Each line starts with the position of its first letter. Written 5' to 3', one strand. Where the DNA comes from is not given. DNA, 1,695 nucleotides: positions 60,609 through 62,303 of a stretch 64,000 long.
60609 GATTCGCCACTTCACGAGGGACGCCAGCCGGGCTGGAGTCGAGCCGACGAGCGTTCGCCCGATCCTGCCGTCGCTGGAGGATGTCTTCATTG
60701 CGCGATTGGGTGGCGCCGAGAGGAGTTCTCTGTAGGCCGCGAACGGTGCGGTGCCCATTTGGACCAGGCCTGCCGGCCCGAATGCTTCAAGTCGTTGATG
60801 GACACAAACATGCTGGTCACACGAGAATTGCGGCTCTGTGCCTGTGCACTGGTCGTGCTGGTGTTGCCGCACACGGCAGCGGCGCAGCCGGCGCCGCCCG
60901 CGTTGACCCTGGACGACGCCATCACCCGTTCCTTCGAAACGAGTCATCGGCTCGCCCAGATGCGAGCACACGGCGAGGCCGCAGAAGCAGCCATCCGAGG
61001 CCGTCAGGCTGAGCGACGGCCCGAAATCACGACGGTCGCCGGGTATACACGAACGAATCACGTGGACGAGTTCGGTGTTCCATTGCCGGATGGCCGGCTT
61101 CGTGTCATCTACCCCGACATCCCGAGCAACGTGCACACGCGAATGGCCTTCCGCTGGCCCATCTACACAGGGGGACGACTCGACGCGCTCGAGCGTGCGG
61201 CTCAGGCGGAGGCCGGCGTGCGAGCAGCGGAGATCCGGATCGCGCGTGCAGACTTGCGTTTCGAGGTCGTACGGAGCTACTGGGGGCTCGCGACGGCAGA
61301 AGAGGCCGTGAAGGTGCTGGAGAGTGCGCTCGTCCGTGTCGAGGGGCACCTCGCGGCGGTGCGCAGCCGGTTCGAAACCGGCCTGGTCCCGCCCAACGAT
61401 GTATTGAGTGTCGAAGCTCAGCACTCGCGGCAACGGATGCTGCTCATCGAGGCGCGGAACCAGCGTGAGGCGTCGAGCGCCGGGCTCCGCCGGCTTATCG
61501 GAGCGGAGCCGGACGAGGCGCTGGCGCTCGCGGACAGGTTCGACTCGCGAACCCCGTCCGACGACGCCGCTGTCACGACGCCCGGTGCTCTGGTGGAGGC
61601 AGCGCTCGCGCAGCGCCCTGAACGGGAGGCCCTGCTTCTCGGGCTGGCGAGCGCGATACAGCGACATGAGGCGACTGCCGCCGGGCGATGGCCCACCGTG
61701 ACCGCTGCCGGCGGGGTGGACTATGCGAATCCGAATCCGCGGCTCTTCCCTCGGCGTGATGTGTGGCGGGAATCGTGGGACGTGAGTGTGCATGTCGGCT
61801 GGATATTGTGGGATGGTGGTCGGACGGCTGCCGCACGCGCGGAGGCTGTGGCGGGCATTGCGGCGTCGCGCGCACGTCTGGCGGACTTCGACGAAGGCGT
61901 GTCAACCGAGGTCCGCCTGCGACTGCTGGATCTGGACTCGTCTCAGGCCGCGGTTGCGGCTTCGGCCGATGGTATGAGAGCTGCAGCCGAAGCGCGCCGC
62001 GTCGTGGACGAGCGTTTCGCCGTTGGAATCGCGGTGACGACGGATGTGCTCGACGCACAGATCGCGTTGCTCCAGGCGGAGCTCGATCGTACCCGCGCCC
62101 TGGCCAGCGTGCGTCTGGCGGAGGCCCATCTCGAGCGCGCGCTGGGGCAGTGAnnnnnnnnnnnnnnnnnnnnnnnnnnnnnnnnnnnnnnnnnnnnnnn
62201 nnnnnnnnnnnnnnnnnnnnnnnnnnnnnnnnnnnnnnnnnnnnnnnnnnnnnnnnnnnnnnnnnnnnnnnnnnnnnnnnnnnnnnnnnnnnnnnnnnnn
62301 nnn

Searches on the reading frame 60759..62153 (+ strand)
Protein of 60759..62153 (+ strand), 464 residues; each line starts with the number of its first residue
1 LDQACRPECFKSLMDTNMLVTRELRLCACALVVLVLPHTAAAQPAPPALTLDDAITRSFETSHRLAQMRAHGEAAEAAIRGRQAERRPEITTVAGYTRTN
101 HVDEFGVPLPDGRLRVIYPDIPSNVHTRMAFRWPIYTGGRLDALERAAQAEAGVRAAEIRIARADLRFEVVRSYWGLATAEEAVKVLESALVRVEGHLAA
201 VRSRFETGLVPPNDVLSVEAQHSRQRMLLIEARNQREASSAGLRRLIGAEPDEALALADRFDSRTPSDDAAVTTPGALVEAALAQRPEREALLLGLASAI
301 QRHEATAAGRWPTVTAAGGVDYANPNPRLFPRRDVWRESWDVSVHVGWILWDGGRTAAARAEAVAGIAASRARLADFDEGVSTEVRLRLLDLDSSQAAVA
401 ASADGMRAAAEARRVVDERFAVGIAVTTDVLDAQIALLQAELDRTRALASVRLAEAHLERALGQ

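Call 73: search_protein_families(library=pfam, proteins=[window:60759-62153:+], max_evalue=0.00001)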
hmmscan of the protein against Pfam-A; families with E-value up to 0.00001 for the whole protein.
window:60759-62153:+ (464 aa): 1 family
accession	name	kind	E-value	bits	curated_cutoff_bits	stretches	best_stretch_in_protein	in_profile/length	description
PF02321.23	OEP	-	1.1e-50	172.5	22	2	51-248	1-187/187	Outer membrane efflux protein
